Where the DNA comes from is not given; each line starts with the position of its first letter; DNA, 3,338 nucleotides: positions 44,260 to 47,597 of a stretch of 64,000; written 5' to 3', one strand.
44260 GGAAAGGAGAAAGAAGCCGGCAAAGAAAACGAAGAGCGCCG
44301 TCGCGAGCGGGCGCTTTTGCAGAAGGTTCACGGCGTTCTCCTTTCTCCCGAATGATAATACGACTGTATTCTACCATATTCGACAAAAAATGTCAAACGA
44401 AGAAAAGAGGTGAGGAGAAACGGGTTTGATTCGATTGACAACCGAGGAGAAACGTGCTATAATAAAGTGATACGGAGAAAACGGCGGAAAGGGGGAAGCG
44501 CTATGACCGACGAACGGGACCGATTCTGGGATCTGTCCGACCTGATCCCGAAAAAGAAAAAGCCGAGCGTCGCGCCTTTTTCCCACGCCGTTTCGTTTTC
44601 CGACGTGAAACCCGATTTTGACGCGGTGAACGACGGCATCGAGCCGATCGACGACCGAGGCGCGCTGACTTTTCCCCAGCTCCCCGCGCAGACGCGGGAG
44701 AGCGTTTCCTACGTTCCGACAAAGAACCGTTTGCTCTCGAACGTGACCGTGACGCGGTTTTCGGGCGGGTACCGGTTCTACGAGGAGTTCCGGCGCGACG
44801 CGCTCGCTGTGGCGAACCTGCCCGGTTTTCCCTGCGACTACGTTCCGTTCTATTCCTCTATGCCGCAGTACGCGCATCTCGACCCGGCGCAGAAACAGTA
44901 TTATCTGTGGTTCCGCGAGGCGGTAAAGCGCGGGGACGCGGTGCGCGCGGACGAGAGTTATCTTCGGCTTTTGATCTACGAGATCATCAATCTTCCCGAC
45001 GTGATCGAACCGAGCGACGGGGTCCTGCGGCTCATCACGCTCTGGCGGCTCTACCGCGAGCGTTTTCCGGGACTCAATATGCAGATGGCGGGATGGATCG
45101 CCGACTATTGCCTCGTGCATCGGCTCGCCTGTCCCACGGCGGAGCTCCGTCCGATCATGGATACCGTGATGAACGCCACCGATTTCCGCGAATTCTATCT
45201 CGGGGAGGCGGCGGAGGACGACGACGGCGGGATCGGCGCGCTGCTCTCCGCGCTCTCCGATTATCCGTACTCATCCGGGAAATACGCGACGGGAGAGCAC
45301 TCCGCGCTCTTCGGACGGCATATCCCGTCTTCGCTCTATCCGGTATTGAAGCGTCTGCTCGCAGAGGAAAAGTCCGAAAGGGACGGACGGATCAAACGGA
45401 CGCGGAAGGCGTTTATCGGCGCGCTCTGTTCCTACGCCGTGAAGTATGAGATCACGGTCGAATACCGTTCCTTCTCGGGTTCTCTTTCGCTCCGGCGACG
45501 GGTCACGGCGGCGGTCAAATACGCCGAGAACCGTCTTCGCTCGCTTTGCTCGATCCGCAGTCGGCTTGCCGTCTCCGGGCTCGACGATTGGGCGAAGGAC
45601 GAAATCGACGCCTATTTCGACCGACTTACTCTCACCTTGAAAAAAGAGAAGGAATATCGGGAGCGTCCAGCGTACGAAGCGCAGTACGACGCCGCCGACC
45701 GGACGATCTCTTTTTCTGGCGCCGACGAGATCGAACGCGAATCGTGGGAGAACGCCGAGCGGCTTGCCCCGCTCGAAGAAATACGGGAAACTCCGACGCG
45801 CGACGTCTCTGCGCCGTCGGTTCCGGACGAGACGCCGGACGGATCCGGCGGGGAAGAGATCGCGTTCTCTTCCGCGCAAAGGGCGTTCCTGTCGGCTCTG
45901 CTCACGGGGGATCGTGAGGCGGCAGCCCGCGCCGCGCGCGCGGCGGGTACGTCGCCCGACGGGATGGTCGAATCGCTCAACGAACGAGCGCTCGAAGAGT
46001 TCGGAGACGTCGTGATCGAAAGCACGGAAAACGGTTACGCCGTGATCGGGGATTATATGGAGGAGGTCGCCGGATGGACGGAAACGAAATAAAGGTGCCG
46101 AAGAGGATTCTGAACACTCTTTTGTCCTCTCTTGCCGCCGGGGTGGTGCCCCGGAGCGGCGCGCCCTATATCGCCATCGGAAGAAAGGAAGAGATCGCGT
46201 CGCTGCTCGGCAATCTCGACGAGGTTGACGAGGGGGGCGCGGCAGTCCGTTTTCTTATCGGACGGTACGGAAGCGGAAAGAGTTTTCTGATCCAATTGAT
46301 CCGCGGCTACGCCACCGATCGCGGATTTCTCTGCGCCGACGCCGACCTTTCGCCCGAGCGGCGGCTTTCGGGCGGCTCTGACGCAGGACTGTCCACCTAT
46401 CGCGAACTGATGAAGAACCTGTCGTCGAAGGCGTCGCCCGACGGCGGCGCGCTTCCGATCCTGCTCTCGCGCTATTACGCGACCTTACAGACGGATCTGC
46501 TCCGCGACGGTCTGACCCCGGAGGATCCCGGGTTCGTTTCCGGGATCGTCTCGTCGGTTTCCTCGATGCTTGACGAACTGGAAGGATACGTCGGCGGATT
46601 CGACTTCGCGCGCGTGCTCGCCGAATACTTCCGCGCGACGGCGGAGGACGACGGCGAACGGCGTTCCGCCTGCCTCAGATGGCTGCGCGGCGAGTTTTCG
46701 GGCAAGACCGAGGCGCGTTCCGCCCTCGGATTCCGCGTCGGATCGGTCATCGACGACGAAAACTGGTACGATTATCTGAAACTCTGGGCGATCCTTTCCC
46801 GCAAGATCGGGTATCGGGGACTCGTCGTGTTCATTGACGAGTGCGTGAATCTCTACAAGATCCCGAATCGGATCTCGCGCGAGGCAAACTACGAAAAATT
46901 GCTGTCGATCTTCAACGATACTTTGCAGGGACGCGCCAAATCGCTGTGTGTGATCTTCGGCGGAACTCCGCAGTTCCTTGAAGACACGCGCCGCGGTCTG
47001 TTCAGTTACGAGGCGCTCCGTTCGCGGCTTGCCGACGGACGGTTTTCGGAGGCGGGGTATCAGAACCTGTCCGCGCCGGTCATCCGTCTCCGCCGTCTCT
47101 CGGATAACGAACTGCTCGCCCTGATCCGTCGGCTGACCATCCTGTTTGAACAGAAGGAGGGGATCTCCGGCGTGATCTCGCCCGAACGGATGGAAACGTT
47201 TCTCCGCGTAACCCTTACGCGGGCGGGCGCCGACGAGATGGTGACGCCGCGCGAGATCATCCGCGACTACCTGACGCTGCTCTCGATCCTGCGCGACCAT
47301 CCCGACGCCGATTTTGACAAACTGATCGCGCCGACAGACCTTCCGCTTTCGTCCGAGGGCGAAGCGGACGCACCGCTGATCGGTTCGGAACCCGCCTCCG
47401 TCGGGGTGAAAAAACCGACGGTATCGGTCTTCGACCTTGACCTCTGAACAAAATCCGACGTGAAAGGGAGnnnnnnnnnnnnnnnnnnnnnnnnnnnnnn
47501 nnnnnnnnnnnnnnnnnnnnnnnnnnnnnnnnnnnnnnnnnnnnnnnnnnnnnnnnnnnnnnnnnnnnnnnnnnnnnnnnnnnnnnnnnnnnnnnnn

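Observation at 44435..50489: TerB-N/TerB-C + DUF2791 (BrxD-like) ATPase + Lhr-like helicase triad: Shango-type candidate anti-phage operon in a high-GC sporulating Firmicute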

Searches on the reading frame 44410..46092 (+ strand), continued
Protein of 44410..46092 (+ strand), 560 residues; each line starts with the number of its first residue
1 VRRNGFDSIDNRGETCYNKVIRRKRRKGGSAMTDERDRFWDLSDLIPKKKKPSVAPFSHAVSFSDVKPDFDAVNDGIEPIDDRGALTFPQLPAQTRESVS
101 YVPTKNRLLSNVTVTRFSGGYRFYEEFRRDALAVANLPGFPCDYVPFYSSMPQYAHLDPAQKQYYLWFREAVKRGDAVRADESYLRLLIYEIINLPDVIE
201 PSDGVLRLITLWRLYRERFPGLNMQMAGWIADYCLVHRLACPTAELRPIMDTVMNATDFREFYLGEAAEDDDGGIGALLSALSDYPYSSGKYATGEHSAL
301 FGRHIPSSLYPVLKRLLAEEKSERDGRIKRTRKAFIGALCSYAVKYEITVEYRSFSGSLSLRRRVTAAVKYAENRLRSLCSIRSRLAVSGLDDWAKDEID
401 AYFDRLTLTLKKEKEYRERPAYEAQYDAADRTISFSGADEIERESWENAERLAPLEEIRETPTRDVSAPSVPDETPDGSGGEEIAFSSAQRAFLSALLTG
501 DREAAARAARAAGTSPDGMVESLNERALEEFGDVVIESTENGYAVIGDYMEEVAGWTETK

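Call 37: list_cluster_members(proteins=[P0004, P0012, P0026, P0028, P0034, P0036, P0040, P0045, P0049, P0105])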
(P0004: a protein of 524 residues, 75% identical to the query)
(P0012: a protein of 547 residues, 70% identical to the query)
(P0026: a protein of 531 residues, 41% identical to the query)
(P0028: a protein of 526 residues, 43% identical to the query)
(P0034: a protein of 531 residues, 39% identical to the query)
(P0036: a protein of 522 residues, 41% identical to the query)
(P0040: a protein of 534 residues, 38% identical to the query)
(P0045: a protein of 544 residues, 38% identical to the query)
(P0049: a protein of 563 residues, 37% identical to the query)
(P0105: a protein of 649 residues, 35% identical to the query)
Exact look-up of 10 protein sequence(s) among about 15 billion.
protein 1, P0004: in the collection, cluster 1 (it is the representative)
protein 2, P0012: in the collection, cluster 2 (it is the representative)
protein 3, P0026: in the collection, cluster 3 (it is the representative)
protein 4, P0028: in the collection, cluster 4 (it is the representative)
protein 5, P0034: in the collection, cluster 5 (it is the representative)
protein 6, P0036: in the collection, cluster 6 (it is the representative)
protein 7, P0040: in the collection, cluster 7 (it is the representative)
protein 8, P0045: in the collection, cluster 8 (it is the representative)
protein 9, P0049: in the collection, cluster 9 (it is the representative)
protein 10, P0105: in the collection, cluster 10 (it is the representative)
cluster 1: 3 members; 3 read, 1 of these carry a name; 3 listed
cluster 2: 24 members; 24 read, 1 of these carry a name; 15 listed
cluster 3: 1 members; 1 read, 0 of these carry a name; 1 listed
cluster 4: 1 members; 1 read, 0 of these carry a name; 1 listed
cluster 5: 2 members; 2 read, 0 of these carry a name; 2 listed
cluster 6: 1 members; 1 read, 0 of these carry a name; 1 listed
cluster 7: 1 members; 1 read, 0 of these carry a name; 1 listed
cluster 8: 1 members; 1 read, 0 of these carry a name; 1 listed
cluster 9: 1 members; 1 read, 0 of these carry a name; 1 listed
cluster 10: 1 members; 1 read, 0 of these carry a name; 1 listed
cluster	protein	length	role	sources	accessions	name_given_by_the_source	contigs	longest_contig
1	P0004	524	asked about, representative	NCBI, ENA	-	-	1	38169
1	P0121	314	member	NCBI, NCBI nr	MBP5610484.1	MAG: hypothetical protein J6X72_04005, partial [Clostridia bacterium] | hypothetical protein [Clostridia bacterium]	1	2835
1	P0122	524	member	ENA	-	-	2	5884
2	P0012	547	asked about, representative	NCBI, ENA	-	-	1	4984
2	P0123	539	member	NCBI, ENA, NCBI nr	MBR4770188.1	MAG: TerB N-terminal domain-containing protein [Clostridia bacterium] | TerB N-terminal domain-containing protein [Clostridia bacterium]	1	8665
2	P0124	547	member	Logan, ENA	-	-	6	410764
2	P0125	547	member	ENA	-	-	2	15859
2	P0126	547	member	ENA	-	-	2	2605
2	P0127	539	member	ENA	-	-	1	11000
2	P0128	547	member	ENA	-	-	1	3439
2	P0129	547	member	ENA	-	-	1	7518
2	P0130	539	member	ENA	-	-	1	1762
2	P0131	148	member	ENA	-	-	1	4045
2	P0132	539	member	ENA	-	-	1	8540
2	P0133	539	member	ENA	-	-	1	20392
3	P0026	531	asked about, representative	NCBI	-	-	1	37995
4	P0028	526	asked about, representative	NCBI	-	-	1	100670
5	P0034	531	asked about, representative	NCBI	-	-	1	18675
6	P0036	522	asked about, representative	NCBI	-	-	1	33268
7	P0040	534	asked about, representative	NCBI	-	-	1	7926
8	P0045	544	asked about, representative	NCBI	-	-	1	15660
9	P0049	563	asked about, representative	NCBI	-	-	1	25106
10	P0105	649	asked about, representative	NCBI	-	-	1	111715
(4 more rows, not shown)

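Call 63: predict_structure(alignment_id=A2)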
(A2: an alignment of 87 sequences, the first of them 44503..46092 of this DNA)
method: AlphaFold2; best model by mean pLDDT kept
length: 529 residues; sequences in the alignment: 87
mean_pLDDT: 83.8   pTM: 0.63
mean pLDDT of the five models: 83.8, 83.3, 82.8, 82.5, 82.4
residues with pLDDT >= 90: 306; 70-90: 112; 50-70: 61; < 50: 50
segments of 3 or more residues with pLDDT < 50: 27-29, 35-48, 426-450
pLDDT, mean of each block of 10 residues (from residue 1): 59 68 51 48 46 57 91 91 88 85 96 96 96 98 97 96 94 98 96 96 96 90 92 76 81 89 91 94 89 83 84 88 87 96 95 90 97 96 86 65 71 86 52 41 40 84 97 97 98 94 96 97 83
secondary structure, 60 per line:
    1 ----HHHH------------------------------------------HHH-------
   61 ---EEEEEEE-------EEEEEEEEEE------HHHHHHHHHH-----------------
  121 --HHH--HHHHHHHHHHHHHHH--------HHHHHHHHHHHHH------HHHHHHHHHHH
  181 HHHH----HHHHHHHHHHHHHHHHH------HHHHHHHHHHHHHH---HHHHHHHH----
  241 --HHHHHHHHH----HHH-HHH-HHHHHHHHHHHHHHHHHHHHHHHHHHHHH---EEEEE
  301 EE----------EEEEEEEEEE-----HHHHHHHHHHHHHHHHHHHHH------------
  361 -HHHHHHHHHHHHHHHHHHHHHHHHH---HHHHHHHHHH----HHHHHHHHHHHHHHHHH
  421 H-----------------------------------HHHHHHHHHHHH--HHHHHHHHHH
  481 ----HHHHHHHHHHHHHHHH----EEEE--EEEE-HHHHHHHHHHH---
elements in order: H5-8 E64-70 E78-87 H94-103 H128-142 H151-163 H170-184 H189-205 H212-225 H229-236 H243-251 H264-292 E296-302 E313-322 H328-348 H362-386 H390-399 H404-421 H457-468 H471-480 H485-500 E505-508 E511-514 H516-526

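Call 86: search_protein_representatives(protein=window:44503-46092:+)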
Query: 529 residues. Proteins with E-value up to 0.001 (for the whole library): 1793; up to 1e-10: 927; up to 1e-30: 386. The best 150 are listed.
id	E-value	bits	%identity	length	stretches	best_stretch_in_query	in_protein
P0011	2.6e-247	838.2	72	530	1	1-528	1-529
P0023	4.7e-127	441.5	43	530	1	3-527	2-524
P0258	4.5e-108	378.8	41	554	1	4-526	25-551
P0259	3.0e-107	376.1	39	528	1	4-527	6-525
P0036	6.0e-106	371.8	42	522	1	3-526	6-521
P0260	1.7e-101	357.1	39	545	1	5-526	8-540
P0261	1.6e-98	347.3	40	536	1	4-528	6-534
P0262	3.1e-98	346.4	39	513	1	1-527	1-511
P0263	7.6e-98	345.1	37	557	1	3-527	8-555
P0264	2.0e-97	343.7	39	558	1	6-526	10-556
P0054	8.7e-97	341.6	40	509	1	6-528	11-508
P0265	4.2e-96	339.3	38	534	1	1-526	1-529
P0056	5.6e-96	338.9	37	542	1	2-526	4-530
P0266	1.6e-95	337.4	39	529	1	1-524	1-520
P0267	2.7e-95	336.7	39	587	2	3-428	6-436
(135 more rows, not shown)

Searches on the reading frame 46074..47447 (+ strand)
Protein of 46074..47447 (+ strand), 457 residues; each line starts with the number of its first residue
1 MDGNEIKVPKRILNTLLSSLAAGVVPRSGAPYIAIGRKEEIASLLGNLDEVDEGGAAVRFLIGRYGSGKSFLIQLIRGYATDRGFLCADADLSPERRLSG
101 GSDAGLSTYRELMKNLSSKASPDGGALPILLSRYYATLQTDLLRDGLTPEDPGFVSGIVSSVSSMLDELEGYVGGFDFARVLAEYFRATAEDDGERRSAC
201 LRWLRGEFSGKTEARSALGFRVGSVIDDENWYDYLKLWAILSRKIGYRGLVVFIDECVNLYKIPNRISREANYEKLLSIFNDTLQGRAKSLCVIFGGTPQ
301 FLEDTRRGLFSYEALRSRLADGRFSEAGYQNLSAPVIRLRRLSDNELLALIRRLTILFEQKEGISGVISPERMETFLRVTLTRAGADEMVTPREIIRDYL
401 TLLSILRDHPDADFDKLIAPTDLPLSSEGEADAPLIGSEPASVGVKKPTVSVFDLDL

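Call 3: search_protein_families(library=pfam, proteins=[window:46074-47447:+], max_evalue=0.01)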
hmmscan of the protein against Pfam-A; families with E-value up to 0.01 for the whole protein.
window:46074-47447:+ (457 aa): 3 families
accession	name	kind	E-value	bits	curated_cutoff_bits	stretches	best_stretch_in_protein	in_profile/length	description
PF10923.14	BrxC_BrxD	-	1.1e-144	482.8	22.2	1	8-419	1-411/414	BREX system ATP-binding protein BrxC/D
PF13191.12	AAA_16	-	1.7e-06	29.1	32.6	1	35-93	3-63/167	AAA ATPase domain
PF13401.12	AAA_22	-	0.00023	21.9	27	0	190-302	41-127/130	AAA domain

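Call 4: search_protein_families(library=padloc, proteins=[window:46074-47447:+], max_evalue=0.01)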
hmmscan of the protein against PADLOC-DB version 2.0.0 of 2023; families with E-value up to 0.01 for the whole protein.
window:46074-47447:+ (457 aa): 2 families
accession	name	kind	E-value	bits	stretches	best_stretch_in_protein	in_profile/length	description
PDLC03959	SngB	-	4.7e-159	528.1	1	6-422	4-419/439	-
PDLC02494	BrxD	-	1.8e-45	153.9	1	11-413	7-405/440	BrxD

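Call 22: search_solved_structures(query=window:46074-47447:+, max_evalue=0.1)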
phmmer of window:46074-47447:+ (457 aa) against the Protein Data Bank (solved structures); distinct sequences matched with E-value up to 0.1: 1.
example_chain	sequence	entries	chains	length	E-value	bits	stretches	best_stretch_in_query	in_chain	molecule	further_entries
4bnq_A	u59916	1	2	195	0.058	15.6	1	267-330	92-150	NON-CANONICAL PURINE NTP PYROPHOSPHATASE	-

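Call 24: search_protein_families(library=ncbifam, proteins=[window:46074-47447:+], max_evalue=0.001)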
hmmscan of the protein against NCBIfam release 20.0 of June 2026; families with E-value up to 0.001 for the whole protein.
window:46074-47447:+ (457 aa): 1 family
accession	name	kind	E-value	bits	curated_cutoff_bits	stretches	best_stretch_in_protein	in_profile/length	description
NF033438.1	BREX_BrxD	equivalog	5.3e-46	157.5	350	1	14-413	6-401/423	BREX system ATP-binding protein BrxD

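Call 65: search_dna_similar(query=window:46074-47447:+, collection=plasmids, mode=protein, max_rows=25, max_evalue=1e-10)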
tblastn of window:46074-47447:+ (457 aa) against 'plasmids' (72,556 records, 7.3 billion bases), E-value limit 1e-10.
Records with a match: 694; places in all: 697; records where one place covers at least 80% of the query: 688.
Best place of each record, by identity: <60% 694.
By first word of the organism name: Klebsiella 449; Salmonella 144; Escherichia 14; Sulfitobacter 7; Phaeobacter 5; Bradyrhizobium 4; Azospirillum 4; Raoultella 4; Mesorhizobium 3; Paracoccus 3; and 46 more.
By predicted mobility (MOB-suite, as given by PLSDB): conjugative 542; non-mobilizable 107; mobilizable 45.
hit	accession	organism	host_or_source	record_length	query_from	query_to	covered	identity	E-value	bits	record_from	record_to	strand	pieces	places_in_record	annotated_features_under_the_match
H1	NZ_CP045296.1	Paenibacillus cellulositrophicus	cell culture,Thai soil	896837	4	419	91%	50.1%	1e-135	437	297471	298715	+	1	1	ATP-binding protein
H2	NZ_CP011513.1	Paenibacillus peoriae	cell culture,soil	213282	4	429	93%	47.8%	1e-131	426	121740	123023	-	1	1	ATP-binding protein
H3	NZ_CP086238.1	Clostridium estertheticum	single colony,bovine feces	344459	7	426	92%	48.2%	8e-128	415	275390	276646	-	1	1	ATP-binding protein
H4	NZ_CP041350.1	Komagataeibacter xylinus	Ziziphus mauritiana Lam,cell ...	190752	7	446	96%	40.7%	3e-90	307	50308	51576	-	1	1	ATP-binding protein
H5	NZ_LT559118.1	Nonomuraea gerenzanensis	-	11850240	2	435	95%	40.8%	3e-94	318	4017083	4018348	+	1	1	none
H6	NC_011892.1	Methylobacterium nodulans ORS 2060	-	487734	14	435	92%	41.5%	6e-87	297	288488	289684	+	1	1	none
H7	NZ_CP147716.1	Bradyrhizobium sp. 27S5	-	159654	7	440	95%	40.1%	5e-95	320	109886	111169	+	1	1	ATP-binding protein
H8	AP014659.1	Bradyrhizobium diazoefficiens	-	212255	7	440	95%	39.6%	2e-95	322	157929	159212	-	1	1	uncharacterized protein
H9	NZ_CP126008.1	Bradyrhizobium elkanii USDA 94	Glycine max,soybean,root nodule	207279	7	440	95%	39.4%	1e-94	320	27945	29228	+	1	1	ATP-binding protein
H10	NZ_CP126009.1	Bradyrhizobium elkanii USDA 94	Glycine max,soybean,root nodule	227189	7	440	95%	39.4%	1e-94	320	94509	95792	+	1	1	ATP-binding protein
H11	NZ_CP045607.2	Bacillus cereus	Whole organism,soil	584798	6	435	94%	39.6%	6e-101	338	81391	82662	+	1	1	ATP-binding protein | TerB N-terminal domain-containing protein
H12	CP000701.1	Rhizorhabdus wittichii RW1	-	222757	14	418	89%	41.8%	3e-90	306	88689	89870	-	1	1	hypothetical protein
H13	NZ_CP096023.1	Halocatena salina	cell culture,sediment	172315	16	423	89%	41.4%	2e-92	313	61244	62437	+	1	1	ATP-binding protein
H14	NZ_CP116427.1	Sulfitobacter faviae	Hexacorallia,culture,Cold water coral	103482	7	423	91%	40.1%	3e-88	301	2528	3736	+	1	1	ATP-binding protein | TerB N-terminal domain-containing protein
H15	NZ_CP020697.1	Sulfitobacter sp. D7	calanoid copepod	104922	7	423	91%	40.1%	3e-88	301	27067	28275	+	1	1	ATP-binding protein | TerB N-terminal domain-containing protein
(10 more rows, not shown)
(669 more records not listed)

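Call 66: get_annotated_region(hit=H3, flank=7000)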
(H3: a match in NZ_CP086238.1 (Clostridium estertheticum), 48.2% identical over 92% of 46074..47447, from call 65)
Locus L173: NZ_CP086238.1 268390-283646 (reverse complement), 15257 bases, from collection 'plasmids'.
description: Clostridium estertheticum strain CF002 plasmid pCF002-344, complete sequence
organism: Clostridium estertheticum (NCBI taxid 238834)
taxonomy: Bacteria; Bacillota; Clostridia; Eubacteriales; Clostridiaceae; Clostridium; Clostridium estertheticum
host: -; source: single colony,bovine feces; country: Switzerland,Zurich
typing (MOB-suite, as given by PLSDB): non-mobilizable
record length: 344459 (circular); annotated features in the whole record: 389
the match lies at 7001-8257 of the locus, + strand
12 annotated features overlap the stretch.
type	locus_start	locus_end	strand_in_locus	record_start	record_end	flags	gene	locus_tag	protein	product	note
CDS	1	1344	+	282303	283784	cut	-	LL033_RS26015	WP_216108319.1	amino acid adenylation domain-containing protein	-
CDS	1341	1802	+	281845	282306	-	-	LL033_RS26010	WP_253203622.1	GNAT family N-acetyltransferase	-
CDS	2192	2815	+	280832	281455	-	-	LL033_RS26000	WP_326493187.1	MFS transporter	GO:0055085 - transmembrane transport [Evidence IEA]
CDS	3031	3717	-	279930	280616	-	-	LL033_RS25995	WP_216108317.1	alpha/beta hydrolase-fold protein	-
CDS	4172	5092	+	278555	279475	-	-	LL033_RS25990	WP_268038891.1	relaxase/mobilization nuclease domain-containing protein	-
CDS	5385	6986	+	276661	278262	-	-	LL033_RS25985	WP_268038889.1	TerB N-terminal domain-containing protein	-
CDS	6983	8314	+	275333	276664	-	-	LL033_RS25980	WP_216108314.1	ATP-binding protein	-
CDS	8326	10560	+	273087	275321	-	-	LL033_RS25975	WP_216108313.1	DEAD/DEAH box helicase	-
CDS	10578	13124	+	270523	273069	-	-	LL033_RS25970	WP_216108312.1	ATP-binding cassette domain-containing protein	-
CDS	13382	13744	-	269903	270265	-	-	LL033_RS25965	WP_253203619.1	IS110 family transposase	-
CDS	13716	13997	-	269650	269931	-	-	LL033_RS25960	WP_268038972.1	transposase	GO:0006313 - DNA transposition [Evidence IEA]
CDS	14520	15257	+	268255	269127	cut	-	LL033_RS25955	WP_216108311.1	DUF5131 family protein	-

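Call 67: get_annotated_region(hit=H1, flank=7000)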
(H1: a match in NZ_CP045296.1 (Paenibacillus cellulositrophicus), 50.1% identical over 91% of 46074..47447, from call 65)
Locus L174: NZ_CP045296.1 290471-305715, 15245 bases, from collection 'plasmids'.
description: Paenibacillus cellulositrophicus strain KACC 16577 plasmid unnamed1, complete sequence
organism: Paenibacillus cellulositrophicus (NCBI taxid 562959)
taxonomy: Bacteria; Bacillota; Bacilli; Bacillales; Paenibacillaceae; Paenibacillus; Paenibacillus cellulositrophicus
host: -; source: cell culture,Thai soil; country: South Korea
typing (MOB-suite, as given by PLSDB): non-mobilizable
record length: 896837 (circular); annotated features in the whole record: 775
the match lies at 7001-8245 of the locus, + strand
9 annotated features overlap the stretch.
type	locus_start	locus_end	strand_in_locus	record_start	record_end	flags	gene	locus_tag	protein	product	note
CDS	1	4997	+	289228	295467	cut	-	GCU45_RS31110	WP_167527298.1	S-layer homology domain-containing protein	-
CDS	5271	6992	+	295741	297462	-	-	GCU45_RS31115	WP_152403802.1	TerB N-terminal domain-containing protein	-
CDS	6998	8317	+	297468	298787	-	-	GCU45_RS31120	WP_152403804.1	ATP-binding protein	-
CDS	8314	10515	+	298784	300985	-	-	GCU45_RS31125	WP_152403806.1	DEAD/DEAH box helicase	-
CDS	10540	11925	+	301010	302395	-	-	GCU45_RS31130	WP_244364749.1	hypothetical protein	-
CDS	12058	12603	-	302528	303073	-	-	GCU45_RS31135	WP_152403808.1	TetR/AcrR family transcriptional regulator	GO:0006355 - regulation of DNA-templated transcription [Evidence IEA]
CDS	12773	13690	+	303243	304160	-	-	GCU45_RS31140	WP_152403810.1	alpha/beta hydrolase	-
CDS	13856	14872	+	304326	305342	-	-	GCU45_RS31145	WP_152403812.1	NAD(P)-dependent oxidoreductase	-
CDS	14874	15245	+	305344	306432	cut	-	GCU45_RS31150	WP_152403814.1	dihydrodipicolinate synthase family protein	GO:0009436 - glyoxylate catabolic process [Evidence IEA]; GO:0071704 - organic substance metabolic process [Evidence ...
